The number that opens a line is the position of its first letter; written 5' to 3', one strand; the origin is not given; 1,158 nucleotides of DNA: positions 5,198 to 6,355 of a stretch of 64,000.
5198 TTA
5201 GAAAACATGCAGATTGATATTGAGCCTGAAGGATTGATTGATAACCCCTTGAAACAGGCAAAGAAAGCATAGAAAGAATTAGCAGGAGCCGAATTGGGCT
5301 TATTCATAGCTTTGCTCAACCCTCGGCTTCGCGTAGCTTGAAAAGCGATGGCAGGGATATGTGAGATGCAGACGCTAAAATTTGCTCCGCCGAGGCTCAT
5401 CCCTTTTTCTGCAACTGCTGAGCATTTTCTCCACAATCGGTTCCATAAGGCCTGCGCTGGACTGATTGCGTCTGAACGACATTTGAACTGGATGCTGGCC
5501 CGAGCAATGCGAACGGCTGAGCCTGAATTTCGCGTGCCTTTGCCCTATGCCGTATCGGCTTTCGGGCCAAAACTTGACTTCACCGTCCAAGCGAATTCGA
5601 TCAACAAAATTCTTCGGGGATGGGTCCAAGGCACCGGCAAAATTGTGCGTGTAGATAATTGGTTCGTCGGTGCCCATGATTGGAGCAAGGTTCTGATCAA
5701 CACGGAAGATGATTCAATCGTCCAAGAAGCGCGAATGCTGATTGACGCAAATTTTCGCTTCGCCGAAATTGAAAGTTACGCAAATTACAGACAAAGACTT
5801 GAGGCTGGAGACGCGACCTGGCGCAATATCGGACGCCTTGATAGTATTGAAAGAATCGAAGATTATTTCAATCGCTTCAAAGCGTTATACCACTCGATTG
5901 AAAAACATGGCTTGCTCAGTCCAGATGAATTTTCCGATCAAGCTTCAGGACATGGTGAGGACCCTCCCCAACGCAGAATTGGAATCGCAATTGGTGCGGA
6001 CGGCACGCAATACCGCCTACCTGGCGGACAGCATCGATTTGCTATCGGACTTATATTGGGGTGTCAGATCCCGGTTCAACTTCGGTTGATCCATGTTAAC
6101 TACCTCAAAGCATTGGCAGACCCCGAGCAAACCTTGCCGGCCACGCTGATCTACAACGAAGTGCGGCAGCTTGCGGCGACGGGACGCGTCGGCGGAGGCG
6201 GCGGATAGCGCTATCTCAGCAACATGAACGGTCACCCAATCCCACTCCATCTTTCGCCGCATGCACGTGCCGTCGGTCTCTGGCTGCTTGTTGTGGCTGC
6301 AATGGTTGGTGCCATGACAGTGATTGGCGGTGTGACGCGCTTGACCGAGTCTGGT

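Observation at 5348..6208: Low-GC orphan gene with a ParB-N / sulfiredoxin-like motif between housekeeping genes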

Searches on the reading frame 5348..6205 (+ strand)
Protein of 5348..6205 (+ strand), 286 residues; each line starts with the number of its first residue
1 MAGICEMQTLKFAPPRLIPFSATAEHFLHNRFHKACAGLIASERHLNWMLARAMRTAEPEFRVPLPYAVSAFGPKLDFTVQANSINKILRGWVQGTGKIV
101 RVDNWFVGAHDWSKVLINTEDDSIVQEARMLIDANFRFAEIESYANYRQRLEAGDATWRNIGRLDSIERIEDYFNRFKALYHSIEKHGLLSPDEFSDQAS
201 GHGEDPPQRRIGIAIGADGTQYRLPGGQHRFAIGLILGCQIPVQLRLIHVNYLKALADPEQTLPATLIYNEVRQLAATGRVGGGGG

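Call 4: search_protein_families(library=pfam, proteins=[window:5348-6205:+], max_evalue=1)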
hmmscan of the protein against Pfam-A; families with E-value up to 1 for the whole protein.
window:5348-6205:+ (286 aa): 0 families

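Call 5: search_protein_families(library=ncbifam, proteins=[window:5348-6205:+], max_evalue=1)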
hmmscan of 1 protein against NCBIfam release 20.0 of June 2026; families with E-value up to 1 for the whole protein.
window:5348-6205:+ (286 aa): 0 families

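Call 6: search_solved_structures(query=window:5348-6205:+, max_evalue=10, show_alignments=3)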
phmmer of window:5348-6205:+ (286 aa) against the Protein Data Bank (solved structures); distinct sequences matched with E-value up to 10: 2.
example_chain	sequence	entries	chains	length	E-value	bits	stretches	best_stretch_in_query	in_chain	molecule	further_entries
5aog_A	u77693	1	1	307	0.26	13.6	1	13-71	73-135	CATIONIC PEROXIDASE SPC4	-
8f9y_A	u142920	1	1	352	1.2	11.4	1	156-237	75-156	SAL1 phosphatase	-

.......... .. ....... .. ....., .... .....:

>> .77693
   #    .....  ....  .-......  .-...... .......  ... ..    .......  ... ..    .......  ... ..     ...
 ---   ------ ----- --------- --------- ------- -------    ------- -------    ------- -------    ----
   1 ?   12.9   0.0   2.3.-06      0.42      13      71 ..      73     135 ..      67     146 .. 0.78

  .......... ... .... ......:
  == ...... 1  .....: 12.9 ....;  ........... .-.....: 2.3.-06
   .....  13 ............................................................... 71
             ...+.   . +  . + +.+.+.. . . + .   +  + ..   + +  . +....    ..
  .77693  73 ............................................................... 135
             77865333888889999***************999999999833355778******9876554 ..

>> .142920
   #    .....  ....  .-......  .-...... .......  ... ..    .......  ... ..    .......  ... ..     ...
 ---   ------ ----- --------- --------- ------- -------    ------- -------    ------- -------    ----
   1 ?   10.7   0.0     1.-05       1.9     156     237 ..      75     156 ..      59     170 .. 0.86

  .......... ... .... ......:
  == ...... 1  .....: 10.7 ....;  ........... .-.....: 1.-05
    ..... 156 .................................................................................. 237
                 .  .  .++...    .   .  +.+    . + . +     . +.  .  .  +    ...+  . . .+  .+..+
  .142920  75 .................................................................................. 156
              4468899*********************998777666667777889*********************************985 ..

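Call 7: find_homologous_proteins(query=window:5348-6205:+, max_evalue=0.001)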
Query window:5348-6205:+ (286 aa): 7 proteins with E <= 0.001 among 1513 candidates.
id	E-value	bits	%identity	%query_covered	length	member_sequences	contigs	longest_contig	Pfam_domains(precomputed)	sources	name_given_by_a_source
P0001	6.7e-173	592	91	100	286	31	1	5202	-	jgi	-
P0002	1.1e-166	571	91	100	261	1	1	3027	-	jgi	-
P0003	1.4e-162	558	86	98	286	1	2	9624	-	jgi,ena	-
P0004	2.8e-162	557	86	98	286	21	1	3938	-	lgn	-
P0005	9.8e-158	542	84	100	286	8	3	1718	-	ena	-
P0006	9.8e-105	368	82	70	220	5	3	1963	-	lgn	-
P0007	4.7e-98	346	91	59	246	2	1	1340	-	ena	-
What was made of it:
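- The ORF is intact in the window and in the best-populated clusters (P0001 has 31 members and P0004 has 21; call 7).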

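Call 9: find_related_loci(query=window:5348-6205:+, collection=genome_contigs, flank=10000)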
Query window:5348-6205:+ (286 aa) in genome_contigs; peptide patterns used: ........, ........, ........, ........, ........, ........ (x = any residue, [..] = any of these).
73 stretches matched a pattern; 3 encode a relative of the query (tblastn E <= 1e-3); 3 distinct loci.
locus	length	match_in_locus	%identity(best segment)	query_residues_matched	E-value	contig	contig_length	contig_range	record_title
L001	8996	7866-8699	83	1-278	2e-157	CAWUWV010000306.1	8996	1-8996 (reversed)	MAG: uncultured Alphaproteobacteria bacterium isolate HER19_SLT_250_bin_110 genome assembly, contig: HER19_SLT_250_bin_1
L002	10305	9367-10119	87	1-251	4e-153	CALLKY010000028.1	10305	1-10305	MAG: uncultured Alphaproteobacteria bacterium isolate S4_Bin_METABAT__173_1 genome assembly, contig: c_000001391948, who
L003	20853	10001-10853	75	1-284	1e-109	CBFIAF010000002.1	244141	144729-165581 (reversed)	MAG: Alphaproteobacteria bacterium isolate Co_bin_507_permissive genome assembly, contig: Co_bin_507_permissive_c2, whol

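Call 18: search_protein_representatives(protein=window:5348-6205:+)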
Query: 286 residues. Proteins with E-value up to 0.001 (for the whole library): 226; up to 1e-10: 130; up to 1e-30: 6. The best 150 are listed.
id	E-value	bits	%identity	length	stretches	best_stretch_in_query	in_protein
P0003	4.6e-163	557.6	86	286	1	1-286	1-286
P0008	6.4e-55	202.7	41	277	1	7-277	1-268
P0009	5.9e-45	170.0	40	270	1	32-280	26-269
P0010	2.0e-33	132.1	36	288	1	7-262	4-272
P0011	4.6e-33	130.9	41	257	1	43-259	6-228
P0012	5.0e-31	124.2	35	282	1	24-266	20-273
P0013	7.7e-30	120.3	38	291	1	46-268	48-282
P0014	1.1e-29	119.9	35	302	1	57-260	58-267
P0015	1.7e-29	119.2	34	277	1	52-275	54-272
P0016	3.5e-29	118.2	35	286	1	36-252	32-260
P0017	3.8e-29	118.1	35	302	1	53-257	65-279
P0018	5.1e-29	117.7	38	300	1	45-258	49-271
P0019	5.7e-29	117.5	35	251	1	29-255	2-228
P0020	7.2e-29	117.2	33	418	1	54-267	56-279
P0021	9.9e-29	116.7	33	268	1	12-253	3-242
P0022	1.6e-28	116.0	35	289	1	27-255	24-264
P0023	1.7e-28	116.0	39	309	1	55-265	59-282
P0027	1.8e-27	112.6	33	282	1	23-271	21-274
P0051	4.4e-21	91.6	32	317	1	47-264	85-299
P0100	2.1e-14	69.7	27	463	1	55-254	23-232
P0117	2.0e-12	63.2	29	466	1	60-255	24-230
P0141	4.5e-10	55.5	29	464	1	75-259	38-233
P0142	5.2e-10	55.3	27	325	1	65-257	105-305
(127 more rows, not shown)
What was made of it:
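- Checked: It has 226 cluster representatives at E<=1e-3 and 130 at E<=1e-10 (call 18).
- Tried and rejected: The exhaustive representative search was needed (call 18).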

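Call 21: search_protein_families(library=pfam, alignment_id=A2, max_evalue=0.1)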
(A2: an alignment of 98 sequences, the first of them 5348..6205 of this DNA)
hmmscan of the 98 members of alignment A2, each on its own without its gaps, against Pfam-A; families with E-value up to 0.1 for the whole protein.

A. member 1, window:5348-6205:+ (286 aa): 0 families

B. families by the number of members that match (of 98 scanned): 15 families
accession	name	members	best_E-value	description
PF11237.13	DUF3038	2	0.043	Protein of unknown function (DUF3038)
PF14239.11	RRXRR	1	0.0046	RRXRR protein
PF08447.18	PAS_3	1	0.0059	PAS fold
PF09048.16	Cro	1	0.0075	Cro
PF02180.22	BH4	1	0.0092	Bcl-2 homology region 4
PF23588.3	HTH_CHD1_Hrp3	1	0.0097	ATP-dependent helicase CHD1-2/hrp3 HTH domain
PF02195.25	ParB_N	1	0.021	ParB N-terminal domain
PF21000.2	RMI1_N_N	1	0.026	RMI1, N-terminal helical domain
PF01948.23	PyrI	1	0.043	Aspartate carbamoyltransferase regulatory chain, allosteric domain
PF03493.23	BK_channel_a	1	0.053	Calcium-activated BK potassium channel alpha subunit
PF06245.16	DUF1015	1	0.069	Protein of unknown function (DUF1015)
PF24635.1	DUF7632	1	0.073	Domain of unknown function (DUF7632)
PF03394.18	Pox_E8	1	0.092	Poxvirus E8 protein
PF17424.7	DUF5411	1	0.097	Family of unknown function (DUF5411)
PF22223.1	ATR1_N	1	0.098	ATR1 N-terminal domain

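Call 22: search_solved_structures(query=A2, max_evalue=10, show_alignments=4)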
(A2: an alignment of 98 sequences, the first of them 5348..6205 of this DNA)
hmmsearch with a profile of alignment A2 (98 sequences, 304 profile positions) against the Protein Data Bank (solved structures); distinct sequences matched with E-value up to 10: 10.
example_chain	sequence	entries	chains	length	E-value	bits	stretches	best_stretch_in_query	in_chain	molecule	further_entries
6qsd_A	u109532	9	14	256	0.057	16.1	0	222-240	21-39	Pizza6S | Pizza6-S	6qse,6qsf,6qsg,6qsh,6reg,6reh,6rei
6f0t_A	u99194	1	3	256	0.057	16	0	222-240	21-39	Pizza6-SFW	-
3wwa_A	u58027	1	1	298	0.063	15.9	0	222-240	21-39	Pizza7H protein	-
3ww9_A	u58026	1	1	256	0.11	15.1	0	222-240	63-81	pizza6 protein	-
6ren_A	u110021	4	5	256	0.23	14.1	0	222-240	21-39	3fPizza6-SH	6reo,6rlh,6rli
6rej_A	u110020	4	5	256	0.23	14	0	222-240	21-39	Pizza6-SH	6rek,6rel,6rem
7zq2_A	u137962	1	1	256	0.5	12.9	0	219-240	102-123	Pizza6-RSH-TSH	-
7zph_A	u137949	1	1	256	1.7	11.2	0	222-240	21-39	Pizza6-TNK-RSH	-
7zqg_A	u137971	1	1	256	3.2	10.3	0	221-240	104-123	Pizza6-KSH-TSH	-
6f0s_A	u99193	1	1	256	3.3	10.3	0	222-240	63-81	Pizza6-SYW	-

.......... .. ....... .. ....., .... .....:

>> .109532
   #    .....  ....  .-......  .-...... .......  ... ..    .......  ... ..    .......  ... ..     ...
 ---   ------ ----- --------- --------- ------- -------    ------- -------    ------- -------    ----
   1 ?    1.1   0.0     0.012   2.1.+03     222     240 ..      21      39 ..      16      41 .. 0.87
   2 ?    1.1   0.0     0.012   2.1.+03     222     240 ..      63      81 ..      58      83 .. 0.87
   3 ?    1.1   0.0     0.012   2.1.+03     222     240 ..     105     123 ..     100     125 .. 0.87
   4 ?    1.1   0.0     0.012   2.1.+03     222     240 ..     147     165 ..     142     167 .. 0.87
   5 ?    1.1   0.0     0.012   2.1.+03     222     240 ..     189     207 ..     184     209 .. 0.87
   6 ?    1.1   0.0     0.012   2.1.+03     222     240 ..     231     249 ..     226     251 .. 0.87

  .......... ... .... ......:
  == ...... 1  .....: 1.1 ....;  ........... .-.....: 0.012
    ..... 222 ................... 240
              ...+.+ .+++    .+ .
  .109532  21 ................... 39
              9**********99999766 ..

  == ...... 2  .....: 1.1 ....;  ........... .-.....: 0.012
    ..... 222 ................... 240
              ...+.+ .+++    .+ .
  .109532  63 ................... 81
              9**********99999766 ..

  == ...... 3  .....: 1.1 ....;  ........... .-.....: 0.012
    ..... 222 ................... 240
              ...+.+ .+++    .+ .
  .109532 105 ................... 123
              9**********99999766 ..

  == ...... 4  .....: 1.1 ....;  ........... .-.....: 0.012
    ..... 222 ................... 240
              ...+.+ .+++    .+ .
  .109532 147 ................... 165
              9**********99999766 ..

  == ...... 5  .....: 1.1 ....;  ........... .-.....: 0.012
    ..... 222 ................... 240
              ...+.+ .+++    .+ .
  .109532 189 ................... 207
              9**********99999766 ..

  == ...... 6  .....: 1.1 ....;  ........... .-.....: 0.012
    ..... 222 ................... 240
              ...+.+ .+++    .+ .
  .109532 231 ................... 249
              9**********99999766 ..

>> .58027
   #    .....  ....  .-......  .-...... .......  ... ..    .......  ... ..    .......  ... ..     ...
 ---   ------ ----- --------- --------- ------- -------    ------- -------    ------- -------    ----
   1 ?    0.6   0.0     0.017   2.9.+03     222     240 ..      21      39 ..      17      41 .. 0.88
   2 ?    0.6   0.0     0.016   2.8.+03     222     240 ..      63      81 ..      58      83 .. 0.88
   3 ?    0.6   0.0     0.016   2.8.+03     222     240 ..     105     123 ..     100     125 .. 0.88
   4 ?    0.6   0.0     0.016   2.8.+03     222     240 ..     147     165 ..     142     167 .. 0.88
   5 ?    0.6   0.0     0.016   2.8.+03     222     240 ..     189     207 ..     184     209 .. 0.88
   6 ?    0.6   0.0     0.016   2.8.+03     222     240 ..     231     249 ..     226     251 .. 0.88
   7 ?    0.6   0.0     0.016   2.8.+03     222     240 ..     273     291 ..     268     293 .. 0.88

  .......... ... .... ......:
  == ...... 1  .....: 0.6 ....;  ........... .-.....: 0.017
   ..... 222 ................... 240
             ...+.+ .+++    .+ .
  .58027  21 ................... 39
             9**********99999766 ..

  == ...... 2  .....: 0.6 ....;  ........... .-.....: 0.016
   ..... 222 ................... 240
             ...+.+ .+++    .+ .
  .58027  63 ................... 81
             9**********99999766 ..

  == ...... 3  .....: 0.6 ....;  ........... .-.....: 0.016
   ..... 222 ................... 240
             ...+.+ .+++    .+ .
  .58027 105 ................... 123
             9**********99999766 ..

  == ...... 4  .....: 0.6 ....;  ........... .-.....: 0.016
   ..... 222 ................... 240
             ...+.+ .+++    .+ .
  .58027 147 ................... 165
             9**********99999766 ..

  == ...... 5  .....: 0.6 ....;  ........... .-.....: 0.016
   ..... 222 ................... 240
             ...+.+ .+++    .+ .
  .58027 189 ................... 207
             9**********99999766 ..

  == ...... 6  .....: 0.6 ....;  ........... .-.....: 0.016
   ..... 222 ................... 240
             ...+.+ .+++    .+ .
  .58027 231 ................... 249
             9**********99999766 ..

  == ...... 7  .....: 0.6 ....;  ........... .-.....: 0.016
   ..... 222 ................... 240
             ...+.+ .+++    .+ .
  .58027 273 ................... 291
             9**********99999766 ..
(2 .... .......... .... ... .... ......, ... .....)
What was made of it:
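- Closest known: Sulfiredoxin. Different: No significant sequence match (calls 6, 22).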

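Call 28: predict_structure(alignment_id=A2)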
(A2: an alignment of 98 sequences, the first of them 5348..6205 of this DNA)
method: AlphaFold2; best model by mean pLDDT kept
length: 286 residues; sequences in the alignment: 98
mean_pLDDT: 92.4   pTM: 0.89
mean pLDDT of the five models: 92.4, 91.8, 91.5, 91.2, 90.8
residues with pLDDT >= 90: 238; 70-90: 32; 50-70: 9; < 50: 7
segments of 3 or more residues with pLDDT < 50: 282-286
pLDDT, mean of each block of 10 residues (from residue 1): 70 96 95 96 95 91 97 97 97 94 97 97 98 98 98 96 96 97 96 84 76 97 97 98 98 90 90 88 40
secondary structure, 60 per line:
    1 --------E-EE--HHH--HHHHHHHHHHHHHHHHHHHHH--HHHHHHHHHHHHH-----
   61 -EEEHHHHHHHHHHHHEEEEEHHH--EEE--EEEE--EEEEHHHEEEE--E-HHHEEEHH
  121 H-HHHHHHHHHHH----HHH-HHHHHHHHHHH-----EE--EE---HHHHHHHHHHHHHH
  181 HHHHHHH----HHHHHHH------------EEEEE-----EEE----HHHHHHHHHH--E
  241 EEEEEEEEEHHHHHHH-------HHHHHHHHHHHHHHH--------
elements in order: H20-40 H43-55 E62-64 H65-76 E77-81 E87-89 E92-95 E98-101 E105-108 E116-118 H123-133 H142-152 H167-187 H192-198 E211-215 E221-223 H228-237 E240-249 H250-256 H264-278
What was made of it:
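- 5348..6208 (+): ORF X, 286 aa. It belongs to an unannotated family of about 270-300 aa. The AF2 model has pLDDT 92.4 and pTM 0.89 (call 28).
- On Sulfiredoxin: X is 286 aa with an extra N-terminal domain (call 28).
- On Chromosome/plasmid partition ParB (and Noc, KorB, VirB-type clamps): No HTH Pfam hit and no such domain in the model (calls 4, 28).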

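Call 31: find_homologous_proteins(query=A2, max_evalue=0.00001)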
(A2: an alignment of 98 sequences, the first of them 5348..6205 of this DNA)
Query A2 (98 sequences) (286 aa, profile of the alignment): 9 proteins with E <= 0.00001 among 8000 candidates.
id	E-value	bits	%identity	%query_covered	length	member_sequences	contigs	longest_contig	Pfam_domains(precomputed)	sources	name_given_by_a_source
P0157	1.7e-85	305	33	72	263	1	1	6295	-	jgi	jgi:hypothetical protein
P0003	5.5e-81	290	86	98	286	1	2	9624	-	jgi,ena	-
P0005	3.3e-78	281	84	100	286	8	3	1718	-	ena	-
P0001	1.0e-77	280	91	100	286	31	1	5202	-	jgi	-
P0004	8.5e-77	277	86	98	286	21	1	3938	-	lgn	-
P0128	1.1e-64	237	27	76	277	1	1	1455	-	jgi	jgi:hypothetical protein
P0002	1.5e-64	236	91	100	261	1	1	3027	-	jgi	-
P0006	2.0e-52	197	82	70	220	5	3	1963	-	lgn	-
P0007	4.9e-34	136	91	59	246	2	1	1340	-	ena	-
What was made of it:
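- Tried and rejected: find_homologous_proteins, with the protein or with the 98-sequence profile, returned only the close clade because of its word filter (calls 7, 31).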

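Call 33: search_dna_similar(query=window:5348-6205:+, collection=plasmids, mode=protein, max_evalue=0.001)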
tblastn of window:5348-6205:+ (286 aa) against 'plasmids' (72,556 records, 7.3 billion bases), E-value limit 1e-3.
Records with a match: 1; places in all: 1; records where one place covers at least 80% of the query: 0.
Best place of each record, by identity: <60% 1.
By first word of the organism name: Natronorubrum 1.
By predicted mobility (MOB-suite, as given by PLSDB): non-mobilizable 1.
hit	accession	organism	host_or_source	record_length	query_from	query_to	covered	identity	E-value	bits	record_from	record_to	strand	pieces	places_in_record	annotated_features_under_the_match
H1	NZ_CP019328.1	Natronorubrum daqingense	-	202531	111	252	50%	29.8%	2e-8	62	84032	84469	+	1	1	hypothetical protein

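Call 34: search_dna_similar(query=window:5348-6205:+, collection=phages, mode=protein, max_evalue=0.001)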
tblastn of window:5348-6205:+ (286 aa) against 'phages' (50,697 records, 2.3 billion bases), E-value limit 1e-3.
No match.

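Call 35: get_annotated_region(hit=H1, flank=8000)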
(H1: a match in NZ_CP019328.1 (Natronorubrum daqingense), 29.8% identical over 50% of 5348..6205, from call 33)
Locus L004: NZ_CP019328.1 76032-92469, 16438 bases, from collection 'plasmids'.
description: Natronorubrum daqingense strain JX313 plasmid unnamed1, complete sequence
organism: Natronorubrum daqingense (NCBI taxid 588898)
taxonomy: Archaea; Euryarchaeota; Halobacteria; Halobacteriales; Natrialbaceae; Natronorubrum; Natronorubrum daqingense
host: -; source: -; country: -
typing (MOB-suite, as given by PLSDB): non-mobilizable
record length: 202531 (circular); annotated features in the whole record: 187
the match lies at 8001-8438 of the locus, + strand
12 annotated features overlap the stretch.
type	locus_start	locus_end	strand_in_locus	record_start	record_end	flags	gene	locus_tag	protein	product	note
CDS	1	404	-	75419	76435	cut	-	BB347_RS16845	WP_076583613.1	PGF-CTERM sorting domain-containing protein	-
CDS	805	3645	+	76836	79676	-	-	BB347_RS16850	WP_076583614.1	DEAD/DEAH box helicase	-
CDS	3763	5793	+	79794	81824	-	-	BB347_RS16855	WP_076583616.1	ATP-binding protein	-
CDS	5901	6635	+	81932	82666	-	-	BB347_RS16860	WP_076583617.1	protein sorting system archaetidylserine decarboxylase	-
CDS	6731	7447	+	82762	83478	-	-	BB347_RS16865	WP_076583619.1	phosphatase PAP2 family protein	-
CDS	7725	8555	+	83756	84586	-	-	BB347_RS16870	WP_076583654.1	hypothetical protein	-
CDS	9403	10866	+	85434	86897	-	-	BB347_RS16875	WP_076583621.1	sugar transferase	GO:0006486 - protein glycosylation [Evidence IEA]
CDS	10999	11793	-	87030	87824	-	-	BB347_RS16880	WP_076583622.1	AAA family ATPase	-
CDS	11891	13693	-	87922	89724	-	-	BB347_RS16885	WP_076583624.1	ABC transporter ATP-binding protein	-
CDS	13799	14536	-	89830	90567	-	aglF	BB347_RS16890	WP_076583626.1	UTP--glucose-1-phosphate uridylyltransferase AglF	-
CDS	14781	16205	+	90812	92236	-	-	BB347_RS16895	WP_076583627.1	O-antigen ligase family protein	-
CDS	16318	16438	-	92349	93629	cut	-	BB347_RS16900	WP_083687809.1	O-antigen ligase family protein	GO:0009103 - lipopolysaccharide biosynthetic process [Evidence IEA]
